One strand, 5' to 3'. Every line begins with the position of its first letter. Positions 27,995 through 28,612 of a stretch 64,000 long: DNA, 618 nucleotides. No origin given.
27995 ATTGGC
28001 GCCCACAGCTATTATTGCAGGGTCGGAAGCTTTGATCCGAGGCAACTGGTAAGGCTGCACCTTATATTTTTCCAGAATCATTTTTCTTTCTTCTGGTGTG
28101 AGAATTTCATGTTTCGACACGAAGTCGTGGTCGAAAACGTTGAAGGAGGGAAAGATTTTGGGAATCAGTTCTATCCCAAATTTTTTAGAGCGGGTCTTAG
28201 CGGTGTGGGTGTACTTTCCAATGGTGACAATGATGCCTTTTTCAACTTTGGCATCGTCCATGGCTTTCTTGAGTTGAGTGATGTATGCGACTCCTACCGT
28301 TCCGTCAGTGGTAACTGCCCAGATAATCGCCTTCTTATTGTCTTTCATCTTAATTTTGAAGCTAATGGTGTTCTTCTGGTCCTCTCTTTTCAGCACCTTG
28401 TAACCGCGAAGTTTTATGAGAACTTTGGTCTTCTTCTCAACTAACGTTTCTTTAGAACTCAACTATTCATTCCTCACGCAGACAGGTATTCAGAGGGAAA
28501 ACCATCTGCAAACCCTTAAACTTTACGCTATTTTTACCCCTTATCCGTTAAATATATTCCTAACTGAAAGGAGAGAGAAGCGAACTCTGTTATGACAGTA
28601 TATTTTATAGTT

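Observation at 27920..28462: RNA polymerase subunit H with a eukaryotic Rpb5-like N-terminal domain, encoded outside any rpo operon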

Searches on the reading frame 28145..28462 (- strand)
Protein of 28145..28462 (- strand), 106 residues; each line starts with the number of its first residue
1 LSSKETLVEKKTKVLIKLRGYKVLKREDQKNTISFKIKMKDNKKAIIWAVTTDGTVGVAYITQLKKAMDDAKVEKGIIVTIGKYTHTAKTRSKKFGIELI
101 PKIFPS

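Call 7: search_solved_structures(query=window:28145-28462:-, max_evalue=10, show_alignments=5)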
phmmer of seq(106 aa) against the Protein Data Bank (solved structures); distinct sequences matched with E-value up to 10: 9.
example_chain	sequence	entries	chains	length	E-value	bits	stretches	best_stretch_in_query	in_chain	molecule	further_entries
2hqo_A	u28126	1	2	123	0.58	13.5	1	13-71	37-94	Putative TRANSCRIPTIONAL REGULATOR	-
4fbr_A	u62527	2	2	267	0.67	13.3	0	20-60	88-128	Myxobacterial hemagglutinin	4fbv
1q1j_H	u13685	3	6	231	1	12.7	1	17-62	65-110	Fab 447-52D, heavy chain | Fab 447-52D heavy chain | Fab mAb 447-52D Heavy Chain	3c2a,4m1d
3ghb_H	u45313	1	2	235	1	12.7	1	17-62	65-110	Fab 447-52D, heavy chain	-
7bfd_A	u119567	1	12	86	1.2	12.5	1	21-78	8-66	30S ribosomal protein S6,30S ribosomal protein S6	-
9d91_A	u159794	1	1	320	1.2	12.5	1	57-93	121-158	Asparaginase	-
2pln_A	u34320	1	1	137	1.2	12.5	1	13-70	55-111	Response regulator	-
7bfg_A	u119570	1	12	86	1.5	12.2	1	21-78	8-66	30S ribosomal protein S6,30S ribosomal protein S6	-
7bfc_C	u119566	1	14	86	1.7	12.1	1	21-78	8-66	30S ribosomal protein S6,30S ribosomal protein S6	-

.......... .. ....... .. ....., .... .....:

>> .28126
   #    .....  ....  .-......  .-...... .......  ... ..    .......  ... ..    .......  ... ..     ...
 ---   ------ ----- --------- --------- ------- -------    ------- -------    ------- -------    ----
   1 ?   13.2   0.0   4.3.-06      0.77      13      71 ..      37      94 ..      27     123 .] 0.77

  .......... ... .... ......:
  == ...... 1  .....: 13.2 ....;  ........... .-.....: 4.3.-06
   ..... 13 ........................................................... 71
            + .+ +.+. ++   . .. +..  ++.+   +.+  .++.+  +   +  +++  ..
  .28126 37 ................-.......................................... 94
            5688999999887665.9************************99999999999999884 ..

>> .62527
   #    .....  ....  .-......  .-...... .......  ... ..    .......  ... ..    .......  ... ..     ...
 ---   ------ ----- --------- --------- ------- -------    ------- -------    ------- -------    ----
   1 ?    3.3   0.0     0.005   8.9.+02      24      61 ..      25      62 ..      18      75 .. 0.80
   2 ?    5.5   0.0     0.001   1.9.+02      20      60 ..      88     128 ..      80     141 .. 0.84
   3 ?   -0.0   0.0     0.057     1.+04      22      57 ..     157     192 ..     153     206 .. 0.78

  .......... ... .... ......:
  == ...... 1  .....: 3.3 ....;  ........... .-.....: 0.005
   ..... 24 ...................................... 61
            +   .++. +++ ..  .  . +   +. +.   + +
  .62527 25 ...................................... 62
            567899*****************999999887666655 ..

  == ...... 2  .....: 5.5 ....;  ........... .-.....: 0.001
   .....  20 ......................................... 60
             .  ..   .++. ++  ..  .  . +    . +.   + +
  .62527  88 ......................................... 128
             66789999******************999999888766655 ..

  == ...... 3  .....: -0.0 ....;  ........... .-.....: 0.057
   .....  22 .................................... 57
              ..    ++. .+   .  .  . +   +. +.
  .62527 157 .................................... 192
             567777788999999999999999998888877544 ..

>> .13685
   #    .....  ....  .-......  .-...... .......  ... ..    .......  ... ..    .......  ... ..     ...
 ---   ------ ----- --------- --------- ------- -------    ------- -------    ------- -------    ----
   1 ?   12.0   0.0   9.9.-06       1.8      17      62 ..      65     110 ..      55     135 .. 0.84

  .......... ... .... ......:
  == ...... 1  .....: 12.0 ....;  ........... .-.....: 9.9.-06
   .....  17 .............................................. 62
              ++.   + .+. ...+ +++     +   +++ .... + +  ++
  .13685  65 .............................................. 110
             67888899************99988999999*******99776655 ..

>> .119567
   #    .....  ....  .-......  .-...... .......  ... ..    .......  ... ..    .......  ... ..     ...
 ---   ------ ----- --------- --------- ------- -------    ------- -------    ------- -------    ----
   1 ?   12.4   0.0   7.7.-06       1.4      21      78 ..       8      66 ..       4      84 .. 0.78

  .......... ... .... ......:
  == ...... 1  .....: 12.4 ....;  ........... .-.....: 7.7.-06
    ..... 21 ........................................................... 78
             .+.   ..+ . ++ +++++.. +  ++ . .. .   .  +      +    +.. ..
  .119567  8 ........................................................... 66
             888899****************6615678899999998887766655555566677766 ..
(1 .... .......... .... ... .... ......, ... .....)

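Call 19: search_protein_representatives(protein=window:28145-28462:-)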
Query: 106 residues. Proteins with E-value up to 0.001 (for the whole library): 35; up to 1e-10: 14; up to 1e-30: 0. The best 35 are listed.
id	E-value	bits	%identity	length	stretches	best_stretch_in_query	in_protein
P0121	7.7e-23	96.4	51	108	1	9-104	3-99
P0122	3.5e-20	87.9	48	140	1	4-104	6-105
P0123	2.2e-19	85.4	44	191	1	5-105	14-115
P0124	6.3e-19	83.9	47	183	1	1-103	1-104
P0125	3.0e-16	75.3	62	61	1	1-61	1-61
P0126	7.1e-14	67.7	39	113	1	5-94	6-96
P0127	1.3e-13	66.9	42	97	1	4-99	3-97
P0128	2.3e-13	66.1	36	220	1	3-105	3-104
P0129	5.9e-13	64.8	49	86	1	4-78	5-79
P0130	8.0e-12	61.2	38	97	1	6-90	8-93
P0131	1.3e-11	60.5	40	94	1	3-84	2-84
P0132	2.3e-11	59.7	43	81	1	9-85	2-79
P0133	6.7e-11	58.2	43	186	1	3-105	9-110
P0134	8.0e-11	58.0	34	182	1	2-105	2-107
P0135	5.0e-10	55.4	37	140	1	4-86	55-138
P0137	7.7e-10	54.8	38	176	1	7-105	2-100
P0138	1.8e-09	53.6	33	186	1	5-105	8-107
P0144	1.9e-07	47.2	33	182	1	4-105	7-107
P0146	2.4e-07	46.8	34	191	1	11-104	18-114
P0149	1.9e-05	40.8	34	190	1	6-104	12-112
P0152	1.3e-04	38.0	31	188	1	12-104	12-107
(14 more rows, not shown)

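Call 24: search_solved_structures(query=A1, max_evalue=10, show_alignments=5)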
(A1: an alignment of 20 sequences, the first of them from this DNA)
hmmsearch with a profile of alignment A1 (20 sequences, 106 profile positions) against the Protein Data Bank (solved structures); distinct sequences matched with E-value up to 10: 13.
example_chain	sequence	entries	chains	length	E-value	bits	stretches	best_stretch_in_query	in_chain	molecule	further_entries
9mu7_E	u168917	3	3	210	2.5e-06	30.8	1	29-92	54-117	DNA-directed RNA polymerase II subunit RPB5 | RPB5 homolog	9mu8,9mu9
28jc_E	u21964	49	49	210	1.6e-05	28.2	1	32-92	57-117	DNA-directed RNA polymerases I, II, and III subunit RPABC1 | DNA-directed RNA polymerase II subunit RPB5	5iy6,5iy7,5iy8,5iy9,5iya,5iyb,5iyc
29tk_E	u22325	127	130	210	1.9e-05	28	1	32-92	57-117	DNA-directed RNA polymerase II subunit E | DNA-directed RNA polymerases I, II, and III subunit RPABC1 | RNA polymerase II subunit E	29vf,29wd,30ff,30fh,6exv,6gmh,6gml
9eh1_E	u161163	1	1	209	2e-05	27.9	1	32-92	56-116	DNA-directed RNA polymerase II subunit E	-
6drd_E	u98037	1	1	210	2e-05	27.9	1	32-92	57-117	DNA-directed RNA polymerases I, II, and III subunit RPABC1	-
5flm_E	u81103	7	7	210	4.4e-05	26.8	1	32-92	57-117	DNA-DIRECTED RNA POLYMERASES I, II, AND III SUBUNIT RPABC1 | DNA-directed RNA polymerase II subunit E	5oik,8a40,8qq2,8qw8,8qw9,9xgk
7eu0_E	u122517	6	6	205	0.00011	25.6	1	28-91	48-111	DNA-directed RNA polymerases II and IV subunit 5A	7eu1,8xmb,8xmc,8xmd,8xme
3h0g_E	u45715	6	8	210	0.052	17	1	41-91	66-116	DNA-directed RNA polymerases I, II, and III subunit RPABC1 | RNA polymerase II subunit Rpb5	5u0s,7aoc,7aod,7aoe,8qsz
1dzf_A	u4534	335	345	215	0.25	14.7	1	53-91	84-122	DNA-DIRECTED RNA POLYMERASES I, II, AND III SUBUNIT RPABC 1 | DNA-DIRECTED RNA POLYMERASE II 27KD POLYPEPTIDE | DNA-directed RNA polymerase II, chain RPB5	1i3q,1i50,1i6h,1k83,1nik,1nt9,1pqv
5fmf_E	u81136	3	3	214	0.26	14.7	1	53-91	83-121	DNA-DIRECTED RNA POLYMERASES I, II, AND III SUBUNIT RPABC1, RPB5 | DNA-directed RNA polymerases I, II, and III subunit RPABC1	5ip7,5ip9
5x4z_E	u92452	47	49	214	0.57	13.6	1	53-91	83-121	RNA polymerase subunit ABC27, common to RNA polymerases I, II, and III | DNA-directed RNA polymerases I, II, and III subunit RPABC1 | RNA polymerase subunit ABC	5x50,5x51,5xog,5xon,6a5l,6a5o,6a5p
9d5n_CM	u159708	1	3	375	1.1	12.7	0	14-99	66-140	Nucleoside diphosphate kinase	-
2amx_A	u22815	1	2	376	1.2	12.6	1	61-105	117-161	adenosine deaminase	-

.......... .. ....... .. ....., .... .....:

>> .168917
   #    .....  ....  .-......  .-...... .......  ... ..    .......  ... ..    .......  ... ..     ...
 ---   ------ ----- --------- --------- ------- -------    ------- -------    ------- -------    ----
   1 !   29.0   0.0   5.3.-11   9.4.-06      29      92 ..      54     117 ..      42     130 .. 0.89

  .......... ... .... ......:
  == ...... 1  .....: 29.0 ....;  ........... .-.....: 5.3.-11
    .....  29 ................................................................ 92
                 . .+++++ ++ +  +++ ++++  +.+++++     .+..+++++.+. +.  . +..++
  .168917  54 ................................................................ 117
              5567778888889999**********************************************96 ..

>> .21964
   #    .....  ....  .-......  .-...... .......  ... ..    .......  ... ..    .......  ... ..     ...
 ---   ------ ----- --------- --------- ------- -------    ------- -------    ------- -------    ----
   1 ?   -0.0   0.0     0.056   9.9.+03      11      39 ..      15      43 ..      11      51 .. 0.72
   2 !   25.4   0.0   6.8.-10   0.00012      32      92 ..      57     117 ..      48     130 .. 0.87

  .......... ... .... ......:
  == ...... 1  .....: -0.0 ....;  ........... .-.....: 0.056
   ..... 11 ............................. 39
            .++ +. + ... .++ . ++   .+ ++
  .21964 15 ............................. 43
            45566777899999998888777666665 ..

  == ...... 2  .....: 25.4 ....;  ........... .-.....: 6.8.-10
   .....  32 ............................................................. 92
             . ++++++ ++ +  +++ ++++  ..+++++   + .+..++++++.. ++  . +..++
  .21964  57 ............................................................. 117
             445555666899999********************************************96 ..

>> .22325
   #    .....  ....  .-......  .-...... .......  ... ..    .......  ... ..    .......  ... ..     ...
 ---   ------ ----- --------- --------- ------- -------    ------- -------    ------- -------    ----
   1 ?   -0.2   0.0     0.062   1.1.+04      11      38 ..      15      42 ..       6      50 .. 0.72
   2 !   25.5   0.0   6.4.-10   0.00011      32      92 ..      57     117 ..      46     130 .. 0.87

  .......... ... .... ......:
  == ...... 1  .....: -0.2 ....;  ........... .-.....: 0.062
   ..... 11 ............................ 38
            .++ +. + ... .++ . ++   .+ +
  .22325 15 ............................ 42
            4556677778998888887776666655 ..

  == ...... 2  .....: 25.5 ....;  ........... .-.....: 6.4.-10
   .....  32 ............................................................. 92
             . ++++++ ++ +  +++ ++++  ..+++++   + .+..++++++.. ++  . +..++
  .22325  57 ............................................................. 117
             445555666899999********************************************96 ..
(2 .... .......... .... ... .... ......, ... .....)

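Call 26: search_protein_families(library=pfam, alignment_id=A1, max_evalue=10)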
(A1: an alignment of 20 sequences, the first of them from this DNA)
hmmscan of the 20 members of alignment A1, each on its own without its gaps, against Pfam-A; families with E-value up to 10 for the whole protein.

A. member 1, seq(105 aa): 3 families
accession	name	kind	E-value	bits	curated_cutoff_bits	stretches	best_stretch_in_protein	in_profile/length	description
PF04471.18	Mrr_cat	-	7.1e-10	39.5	21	1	12-100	13-106/115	Restriction endonuclease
PF22722.2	NA-iREase1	-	2.6e-06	27.8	27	1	11-94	4-90/106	NACHT-associated inactive Restriction Endonuclease 1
PF18994.6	Prophage_tailD1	-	0.047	14.3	23.6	1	9-45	8-43/84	Prophage endopeptidase tail N-terminal domain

B. families by the number of members that match (of 20 scanned): 25 families
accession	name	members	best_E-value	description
PF22722.2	NA-iREase1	20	6.4e-10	NACHT-associated inactive Restriction Endonuclease 1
PF04471.18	Mrr_cat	20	7.1e-10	Restriction endonuclease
PF16998.10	17kDa_Anti_2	2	0.093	17 kDa outer membrane surface antigen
PF08979.16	DUF1894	1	0.0007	Domain of unknown function (DUF1894)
PF20403.5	DUF6693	1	0.0038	Family of unknown function (DUF6693)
PF22007.2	DUF6930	1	0.0042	Domain of unknown function (DUF6930)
PF00828.25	Ribosomal_L27A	1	0.0098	Ribosomal proteins 50S-L15, 50S-L18e, 60S-L27A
PF21579.3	PabTrmU54_TRAM_dom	1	0.012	tRNA (uracil(54)-C(5))-methyltransferase, TRAM domain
PF13685.12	Fe-ADH_2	1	0.014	Iron-containing alcohol dehydrogenase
PF19970.4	VMAP-M9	1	0.023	vWA-MoxR associated protein middle region (VMAP-M) 9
PF01939.22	NucS_C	1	0.026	Endonuclease NucS C-terminal domain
PF00466.25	Ribosomal_L10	1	0.027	Ribosomal protein L10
PF20103.6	DUF6493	1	0.032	Domain of unknown function (DUF6493)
PF13588.12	HSDR_N_2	1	0.038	Type I restriction enzyme R protein N terminus (HSDR_N)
PF18994.6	Prophage_tailD1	1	0.047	Prophage endopeptidase tail N-terminal domain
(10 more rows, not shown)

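Call 27: find_encoding_contigs(protein=P0123, flank=8000, max_places=3)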
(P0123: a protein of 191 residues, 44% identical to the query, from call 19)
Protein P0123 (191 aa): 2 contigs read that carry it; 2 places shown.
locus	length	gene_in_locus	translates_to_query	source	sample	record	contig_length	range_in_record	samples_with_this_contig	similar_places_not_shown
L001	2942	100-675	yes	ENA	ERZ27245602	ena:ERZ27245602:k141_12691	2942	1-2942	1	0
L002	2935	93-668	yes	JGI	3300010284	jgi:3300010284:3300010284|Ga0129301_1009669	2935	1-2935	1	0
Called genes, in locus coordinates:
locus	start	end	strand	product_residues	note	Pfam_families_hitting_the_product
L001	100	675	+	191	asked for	PF04471:Mrr_cat (weak), PF22722:NA-iREase1 (weak), PF01191:RNA_pol_Rpb5_C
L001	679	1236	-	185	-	PF00126:HTH_1, PF03459:TOBE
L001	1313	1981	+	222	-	PF12849:PBP_like_2, PF13531:SBP_bac_11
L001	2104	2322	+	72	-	-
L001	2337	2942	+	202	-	?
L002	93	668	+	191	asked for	PF04471:Mrr_cat (weak), PF22722:NA-iREase1 (weak), PF01191:RNA_pol_Rpb5_C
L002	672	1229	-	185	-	PF00126:HTH_1, PF03459:TOBE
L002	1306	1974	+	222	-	PF12849:PBP_like_2, PF13531:SBP_bac_11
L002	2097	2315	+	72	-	-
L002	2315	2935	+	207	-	?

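Call 28: find_encoding_contigs(protein=P0144, flank=8000, max_places=3)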
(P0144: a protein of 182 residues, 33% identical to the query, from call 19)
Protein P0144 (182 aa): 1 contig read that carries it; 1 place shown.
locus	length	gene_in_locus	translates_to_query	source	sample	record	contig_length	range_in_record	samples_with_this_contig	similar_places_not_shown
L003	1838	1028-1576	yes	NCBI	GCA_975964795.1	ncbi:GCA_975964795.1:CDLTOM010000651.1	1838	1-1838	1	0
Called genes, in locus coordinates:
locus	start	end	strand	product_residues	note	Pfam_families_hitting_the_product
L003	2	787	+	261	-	?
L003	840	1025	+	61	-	-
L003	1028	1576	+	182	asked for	PF01191:RNA_pol_Rpb5_C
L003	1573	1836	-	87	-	?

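Call 29: find_encoding_contigs(protein=P0149, flank=8000, max_places=3)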
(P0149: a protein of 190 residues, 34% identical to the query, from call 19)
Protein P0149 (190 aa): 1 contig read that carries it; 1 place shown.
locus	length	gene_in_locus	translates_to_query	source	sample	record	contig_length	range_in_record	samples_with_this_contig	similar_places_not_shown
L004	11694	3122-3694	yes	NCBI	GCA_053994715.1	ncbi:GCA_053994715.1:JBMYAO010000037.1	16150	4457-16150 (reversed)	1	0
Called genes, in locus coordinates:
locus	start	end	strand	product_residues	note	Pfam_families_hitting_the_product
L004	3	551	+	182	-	?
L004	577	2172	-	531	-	PF21868:GbpA_D3 (faint), PF17957:Big_7 (weak)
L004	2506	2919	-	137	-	-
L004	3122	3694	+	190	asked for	PF04471:Mrr_cat, PF22722:NA-iREase1 (weak), PF01191:RNA_pol_Rpb5_C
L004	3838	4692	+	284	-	-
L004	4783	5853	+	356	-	-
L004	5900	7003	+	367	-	-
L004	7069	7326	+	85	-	-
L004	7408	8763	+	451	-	-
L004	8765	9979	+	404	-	-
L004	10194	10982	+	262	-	PF01012:ETF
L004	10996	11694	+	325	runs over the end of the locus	PF01012:ETF, PF00766:ETF_alpha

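Call 37: list_cluster_members(proteins=[P0123, P0133, P0134, P0137, P0144, P0146, P0149, P0152, P0128, P0138])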
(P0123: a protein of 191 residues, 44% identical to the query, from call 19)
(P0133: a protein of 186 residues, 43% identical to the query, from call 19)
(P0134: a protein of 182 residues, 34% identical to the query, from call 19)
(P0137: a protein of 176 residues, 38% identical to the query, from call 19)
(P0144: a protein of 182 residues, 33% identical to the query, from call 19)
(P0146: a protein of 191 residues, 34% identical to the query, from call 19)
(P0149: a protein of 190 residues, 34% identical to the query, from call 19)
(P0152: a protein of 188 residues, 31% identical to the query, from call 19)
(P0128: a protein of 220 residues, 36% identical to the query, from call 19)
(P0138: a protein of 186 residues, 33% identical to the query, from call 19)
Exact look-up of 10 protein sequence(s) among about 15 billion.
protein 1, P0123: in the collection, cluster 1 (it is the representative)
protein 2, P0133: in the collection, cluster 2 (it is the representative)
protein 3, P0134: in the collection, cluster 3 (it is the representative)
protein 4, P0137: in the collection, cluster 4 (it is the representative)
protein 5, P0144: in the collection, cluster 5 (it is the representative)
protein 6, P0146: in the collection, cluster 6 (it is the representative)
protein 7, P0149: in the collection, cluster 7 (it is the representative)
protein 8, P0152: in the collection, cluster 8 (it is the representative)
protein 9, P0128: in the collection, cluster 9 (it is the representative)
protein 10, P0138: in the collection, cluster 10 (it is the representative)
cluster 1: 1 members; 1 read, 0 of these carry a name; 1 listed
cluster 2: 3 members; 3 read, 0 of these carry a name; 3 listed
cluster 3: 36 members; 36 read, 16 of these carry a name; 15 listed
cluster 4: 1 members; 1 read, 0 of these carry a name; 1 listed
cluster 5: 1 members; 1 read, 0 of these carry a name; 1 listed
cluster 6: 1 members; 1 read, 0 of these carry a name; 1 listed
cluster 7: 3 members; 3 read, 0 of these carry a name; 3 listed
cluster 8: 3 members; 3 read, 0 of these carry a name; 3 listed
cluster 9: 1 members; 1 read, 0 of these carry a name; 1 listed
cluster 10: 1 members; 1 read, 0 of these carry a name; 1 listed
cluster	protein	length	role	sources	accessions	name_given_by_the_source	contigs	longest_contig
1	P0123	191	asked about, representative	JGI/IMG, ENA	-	-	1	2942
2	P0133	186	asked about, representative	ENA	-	-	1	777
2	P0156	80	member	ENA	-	-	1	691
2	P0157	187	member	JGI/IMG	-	-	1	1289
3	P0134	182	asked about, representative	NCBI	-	-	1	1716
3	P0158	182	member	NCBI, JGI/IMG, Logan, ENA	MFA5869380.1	MAG: DNA-directed RNA polymerase subunit H [Candidatus Bathyarchaeia archaeon]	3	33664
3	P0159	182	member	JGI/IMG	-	DNA-directed RNA polymerase subunit H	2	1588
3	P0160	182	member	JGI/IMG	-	DNA-directed RNA polymerase subunit H (RpoH/RPB5)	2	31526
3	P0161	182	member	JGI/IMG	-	DNA-directed RNA polymerase subunit H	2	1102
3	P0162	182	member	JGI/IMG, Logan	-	DNA-directed RNA polymerase subunit H (RpoH/RPB5)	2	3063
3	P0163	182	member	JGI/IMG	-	DNA-directed RNA polymerase subunit H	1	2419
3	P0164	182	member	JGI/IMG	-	DNA-directed RNA polymerase subunit H (RpoH/RPB5)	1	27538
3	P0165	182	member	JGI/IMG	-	DNA-directed RNA polymerase subunit H (RpoH/RPB5)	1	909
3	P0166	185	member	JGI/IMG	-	DNA-directed RNA polymerase subunit H (RpoH/RPB5)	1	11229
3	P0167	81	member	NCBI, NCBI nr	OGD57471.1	DNA-directed RNA polymerase subunit H [Candidatus Bathyarchaeota archaeon RBG_13_52_12] | MAG: DNA-directed RNA polymerase subunit H [Candidatus Bathyarchaeota archaeon ...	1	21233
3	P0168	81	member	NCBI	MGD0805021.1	MAG: DNA-directed RNA polymerase subunit H [Candidatus Bathyarchaeia archaeon]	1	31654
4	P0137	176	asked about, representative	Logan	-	-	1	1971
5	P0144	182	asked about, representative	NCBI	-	-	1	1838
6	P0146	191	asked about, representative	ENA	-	-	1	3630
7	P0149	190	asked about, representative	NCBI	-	-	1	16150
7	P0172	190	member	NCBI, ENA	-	-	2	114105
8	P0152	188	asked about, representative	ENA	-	-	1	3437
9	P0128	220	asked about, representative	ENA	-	-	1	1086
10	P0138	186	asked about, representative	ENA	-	-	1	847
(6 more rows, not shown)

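Call 38: find_encoding_contigs(protein=P0167, flank=10000, max_places=2)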
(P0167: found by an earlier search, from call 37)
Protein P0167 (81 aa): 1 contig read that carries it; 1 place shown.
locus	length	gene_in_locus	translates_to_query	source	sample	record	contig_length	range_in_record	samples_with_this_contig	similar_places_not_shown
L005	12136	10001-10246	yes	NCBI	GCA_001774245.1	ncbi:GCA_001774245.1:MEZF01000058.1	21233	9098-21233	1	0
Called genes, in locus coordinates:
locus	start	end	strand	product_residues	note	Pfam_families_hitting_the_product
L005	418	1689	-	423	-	PF07690:MFS_1, PF12832:MFS_1_like (faint), PF07690:MFS_1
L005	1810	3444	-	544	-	PF07969:Amidohydro_3, PF01979:Amidohydro_1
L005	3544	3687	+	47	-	PF04945:YHS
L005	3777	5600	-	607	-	PF13522:GATase_6, PF13537:GATase_7, PF01380:SIS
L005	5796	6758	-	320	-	PF03033:Glyco_transf_28 (weak), PF04101:Glyco_tran_28_C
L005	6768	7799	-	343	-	PF00953:Glycos_transf_4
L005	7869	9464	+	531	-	PF02310:B12-binding, PF04055:Radical_SAM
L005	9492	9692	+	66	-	-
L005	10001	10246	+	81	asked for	PF01191:RNA_pol_Rpb5_C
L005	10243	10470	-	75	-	-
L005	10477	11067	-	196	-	-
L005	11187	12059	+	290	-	PF00215:OMPdecase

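Call 39: predict_structure(alignment_id=A1)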
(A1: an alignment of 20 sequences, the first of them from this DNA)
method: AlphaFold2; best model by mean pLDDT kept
length: 105 residues; sequences in the alignment: 20
mean_pLDDT: 90.5   pTM: 0.82
mean pLDDT of the five models: 90.5, 89.6, 88.6, 88.6, 84.6
residues with pLDDT >= 90: 81; 70-90: 18; 50-70: 4; < 50: 2
segments of 3 or more residues with pLDDT < 50: none
pLDDT, mean of each block of 10 residues (from residue 1): 69 93 92 93 94 91 95 94 94 95 80
secondary structure, 60 per line:
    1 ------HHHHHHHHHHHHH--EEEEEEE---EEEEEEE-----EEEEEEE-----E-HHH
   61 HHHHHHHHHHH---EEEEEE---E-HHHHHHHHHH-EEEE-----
elements in order: H7-19 E22-28 E32-38 E44-50 H58-71 E75-80 H86-95 E97-100
